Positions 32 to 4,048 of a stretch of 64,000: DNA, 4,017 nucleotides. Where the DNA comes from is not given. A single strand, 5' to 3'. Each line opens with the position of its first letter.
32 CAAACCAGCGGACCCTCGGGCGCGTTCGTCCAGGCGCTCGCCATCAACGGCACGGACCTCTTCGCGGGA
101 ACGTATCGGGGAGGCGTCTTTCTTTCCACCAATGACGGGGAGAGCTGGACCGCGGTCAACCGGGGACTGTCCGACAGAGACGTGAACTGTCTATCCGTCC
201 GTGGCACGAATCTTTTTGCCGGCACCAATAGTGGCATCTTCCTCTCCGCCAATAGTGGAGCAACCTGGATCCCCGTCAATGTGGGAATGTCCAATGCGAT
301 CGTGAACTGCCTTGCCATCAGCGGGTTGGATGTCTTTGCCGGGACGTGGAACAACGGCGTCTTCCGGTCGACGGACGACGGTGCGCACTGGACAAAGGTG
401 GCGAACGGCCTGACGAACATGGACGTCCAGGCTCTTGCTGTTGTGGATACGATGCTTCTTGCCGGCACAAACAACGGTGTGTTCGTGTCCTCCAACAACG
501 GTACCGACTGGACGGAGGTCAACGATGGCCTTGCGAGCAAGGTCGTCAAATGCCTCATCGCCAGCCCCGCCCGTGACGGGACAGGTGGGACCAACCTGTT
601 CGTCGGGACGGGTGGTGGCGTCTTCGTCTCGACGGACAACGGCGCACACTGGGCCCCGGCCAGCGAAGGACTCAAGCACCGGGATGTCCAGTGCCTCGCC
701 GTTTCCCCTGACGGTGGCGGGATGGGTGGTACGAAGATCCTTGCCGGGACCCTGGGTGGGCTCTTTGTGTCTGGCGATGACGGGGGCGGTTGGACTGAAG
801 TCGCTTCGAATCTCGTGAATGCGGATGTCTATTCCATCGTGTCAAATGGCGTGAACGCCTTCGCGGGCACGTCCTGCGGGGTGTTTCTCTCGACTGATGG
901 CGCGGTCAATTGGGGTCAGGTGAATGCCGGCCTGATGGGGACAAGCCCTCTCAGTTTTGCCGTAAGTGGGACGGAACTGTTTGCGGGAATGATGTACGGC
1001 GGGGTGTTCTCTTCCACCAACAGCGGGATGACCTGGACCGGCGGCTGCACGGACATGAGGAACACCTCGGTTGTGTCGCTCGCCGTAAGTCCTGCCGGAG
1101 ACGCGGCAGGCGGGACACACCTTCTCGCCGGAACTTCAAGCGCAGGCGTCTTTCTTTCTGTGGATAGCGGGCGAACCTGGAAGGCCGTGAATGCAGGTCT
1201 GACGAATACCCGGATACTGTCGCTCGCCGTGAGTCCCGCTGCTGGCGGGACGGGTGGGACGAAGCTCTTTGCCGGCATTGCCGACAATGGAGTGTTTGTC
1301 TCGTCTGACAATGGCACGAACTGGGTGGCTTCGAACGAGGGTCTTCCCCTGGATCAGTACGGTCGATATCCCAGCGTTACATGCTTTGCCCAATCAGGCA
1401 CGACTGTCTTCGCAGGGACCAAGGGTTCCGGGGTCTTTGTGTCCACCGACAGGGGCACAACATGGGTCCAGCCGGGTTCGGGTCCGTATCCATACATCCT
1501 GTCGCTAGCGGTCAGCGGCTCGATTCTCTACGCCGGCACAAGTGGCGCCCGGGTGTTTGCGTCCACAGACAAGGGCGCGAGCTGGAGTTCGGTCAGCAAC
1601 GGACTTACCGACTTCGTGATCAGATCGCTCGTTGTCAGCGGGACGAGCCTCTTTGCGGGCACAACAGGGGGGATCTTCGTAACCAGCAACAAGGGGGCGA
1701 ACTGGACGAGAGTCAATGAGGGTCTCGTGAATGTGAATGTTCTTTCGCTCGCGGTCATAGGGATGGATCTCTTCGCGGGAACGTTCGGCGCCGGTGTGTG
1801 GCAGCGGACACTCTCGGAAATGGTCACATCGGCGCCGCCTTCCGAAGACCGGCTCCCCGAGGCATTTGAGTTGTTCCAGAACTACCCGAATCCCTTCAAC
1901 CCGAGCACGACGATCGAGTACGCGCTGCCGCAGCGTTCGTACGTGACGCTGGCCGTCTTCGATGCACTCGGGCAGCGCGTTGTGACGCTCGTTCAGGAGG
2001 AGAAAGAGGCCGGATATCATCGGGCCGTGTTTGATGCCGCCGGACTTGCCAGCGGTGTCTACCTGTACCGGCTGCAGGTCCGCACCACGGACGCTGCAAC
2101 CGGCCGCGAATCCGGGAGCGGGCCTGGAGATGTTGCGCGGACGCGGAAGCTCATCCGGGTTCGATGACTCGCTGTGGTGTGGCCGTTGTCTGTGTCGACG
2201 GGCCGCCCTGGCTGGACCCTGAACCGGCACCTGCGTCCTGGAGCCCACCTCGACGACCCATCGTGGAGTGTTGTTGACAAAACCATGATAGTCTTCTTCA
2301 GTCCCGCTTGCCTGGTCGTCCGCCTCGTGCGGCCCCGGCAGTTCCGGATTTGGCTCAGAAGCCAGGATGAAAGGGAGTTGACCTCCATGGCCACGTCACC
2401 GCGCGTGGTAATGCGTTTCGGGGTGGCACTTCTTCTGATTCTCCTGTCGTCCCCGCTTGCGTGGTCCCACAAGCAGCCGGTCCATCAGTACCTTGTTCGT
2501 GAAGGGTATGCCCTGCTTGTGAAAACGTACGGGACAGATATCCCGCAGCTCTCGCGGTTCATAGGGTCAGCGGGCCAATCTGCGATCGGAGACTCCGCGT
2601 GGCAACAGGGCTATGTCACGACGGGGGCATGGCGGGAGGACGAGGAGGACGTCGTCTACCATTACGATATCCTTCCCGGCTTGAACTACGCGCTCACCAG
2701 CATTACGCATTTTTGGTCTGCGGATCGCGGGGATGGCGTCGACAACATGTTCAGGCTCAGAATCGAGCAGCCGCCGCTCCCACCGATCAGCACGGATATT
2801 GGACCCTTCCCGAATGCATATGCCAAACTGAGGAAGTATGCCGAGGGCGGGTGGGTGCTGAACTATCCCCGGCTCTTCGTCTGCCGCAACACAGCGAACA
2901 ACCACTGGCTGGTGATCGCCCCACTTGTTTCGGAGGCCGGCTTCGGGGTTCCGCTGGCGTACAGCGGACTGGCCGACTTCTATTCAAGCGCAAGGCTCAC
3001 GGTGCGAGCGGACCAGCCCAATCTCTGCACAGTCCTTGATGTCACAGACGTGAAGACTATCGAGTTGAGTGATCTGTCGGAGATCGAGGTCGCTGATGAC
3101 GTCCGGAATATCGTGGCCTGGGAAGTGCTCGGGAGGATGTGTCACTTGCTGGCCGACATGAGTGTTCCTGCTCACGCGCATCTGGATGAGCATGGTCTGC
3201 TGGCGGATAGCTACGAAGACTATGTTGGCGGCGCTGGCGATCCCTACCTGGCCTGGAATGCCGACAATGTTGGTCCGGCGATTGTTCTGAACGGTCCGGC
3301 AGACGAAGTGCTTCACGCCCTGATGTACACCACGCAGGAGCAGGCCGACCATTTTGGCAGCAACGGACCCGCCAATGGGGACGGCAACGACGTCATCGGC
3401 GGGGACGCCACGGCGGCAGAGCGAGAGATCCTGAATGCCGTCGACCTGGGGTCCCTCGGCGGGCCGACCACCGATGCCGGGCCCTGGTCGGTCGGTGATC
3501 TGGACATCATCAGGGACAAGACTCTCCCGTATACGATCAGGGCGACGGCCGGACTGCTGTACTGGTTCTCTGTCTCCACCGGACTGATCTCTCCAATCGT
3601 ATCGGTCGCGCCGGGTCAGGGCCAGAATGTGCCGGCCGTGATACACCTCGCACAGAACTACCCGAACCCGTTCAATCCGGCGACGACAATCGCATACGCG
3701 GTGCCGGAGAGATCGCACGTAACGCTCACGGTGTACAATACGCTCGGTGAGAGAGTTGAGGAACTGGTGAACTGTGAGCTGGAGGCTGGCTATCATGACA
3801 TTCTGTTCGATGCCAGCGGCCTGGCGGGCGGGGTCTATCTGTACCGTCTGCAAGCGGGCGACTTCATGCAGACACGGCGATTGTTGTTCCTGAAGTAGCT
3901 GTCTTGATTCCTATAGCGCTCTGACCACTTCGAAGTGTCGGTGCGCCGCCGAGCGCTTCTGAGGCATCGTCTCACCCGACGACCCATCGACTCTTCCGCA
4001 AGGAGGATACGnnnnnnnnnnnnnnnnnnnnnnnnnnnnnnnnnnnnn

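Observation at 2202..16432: Family of conserved 50-65-bp elements upstream of T9SS-cargo genes and the Ser/Thr kinase gene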

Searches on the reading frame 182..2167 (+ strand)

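Call 13: search_protein_families(library=pfam, proteins=[window:182-2167:+], max_evalue=0.01)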
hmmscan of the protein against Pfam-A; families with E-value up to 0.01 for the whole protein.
window:182-2167:+ (661 aa): 7 families
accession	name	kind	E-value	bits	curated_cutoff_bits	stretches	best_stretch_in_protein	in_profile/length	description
PF15902.12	Sortilin-Vps10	-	8.1e-22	78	33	2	100-160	3-60/446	Sortilin, neurotensin receptor 3,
PF18962.6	Por_Secre_tail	-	3.9e-07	30.7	27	1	568-635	2-66/75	Secretion system C-terminal sorting domain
PF19755.4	DUF6242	-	3.1e-06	27.6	29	0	448-508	155-217/217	Domain of unknown function (DUF6242)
PF02012.26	BNR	-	3.3e-06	26.7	27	0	419-428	1-10/12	BNR/Asp-box repeat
PF13860.13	FlgD_ig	-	0.0019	18.6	27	1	576-634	12-76/79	FlgD Ig-like domain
PF00780.28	CNH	-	0.0075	16.6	26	0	91-111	4-25/255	CNH domain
PF10647.15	Gmad1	-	0.0094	16.2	20.5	0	420-476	189-244/251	Lipoprotein LpqB beta-propeller domain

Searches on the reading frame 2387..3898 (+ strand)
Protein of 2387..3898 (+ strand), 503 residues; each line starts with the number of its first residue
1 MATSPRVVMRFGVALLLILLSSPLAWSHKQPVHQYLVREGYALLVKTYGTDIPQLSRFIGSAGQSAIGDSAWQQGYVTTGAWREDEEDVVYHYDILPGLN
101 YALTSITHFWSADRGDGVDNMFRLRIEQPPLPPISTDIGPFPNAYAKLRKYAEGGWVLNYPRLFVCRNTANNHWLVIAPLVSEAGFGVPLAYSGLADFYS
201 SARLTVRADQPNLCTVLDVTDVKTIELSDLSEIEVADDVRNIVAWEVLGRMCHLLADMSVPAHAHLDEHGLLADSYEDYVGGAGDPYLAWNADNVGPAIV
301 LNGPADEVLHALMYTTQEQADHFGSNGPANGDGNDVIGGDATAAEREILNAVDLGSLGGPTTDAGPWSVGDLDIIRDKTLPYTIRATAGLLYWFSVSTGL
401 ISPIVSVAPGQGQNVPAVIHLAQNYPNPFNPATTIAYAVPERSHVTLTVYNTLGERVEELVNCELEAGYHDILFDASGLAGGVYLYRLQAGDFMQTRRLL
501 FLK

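Call 13: search_protein_families(library=pfam, proteins=[window:2387-3898:+], max_evalue=0.01)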
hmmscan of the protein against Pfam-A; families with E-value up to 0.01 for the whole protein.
window:2387-3898:+ (503 aa): 1 family
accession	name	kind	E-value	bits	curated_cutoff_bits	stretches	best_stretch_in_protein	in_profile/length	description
PF18962.6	Por_Secre_tail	-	1.4e-06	28.9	27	1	425-497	2-71/75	Secretion system C-terminal sorting domain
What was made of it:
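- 2387..3898 (+): Gene downstream of c1: a secreted protein with a T9SS C-terminal sorting domain. call 13 (Por_Secre_tail, E=1.4e-6)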
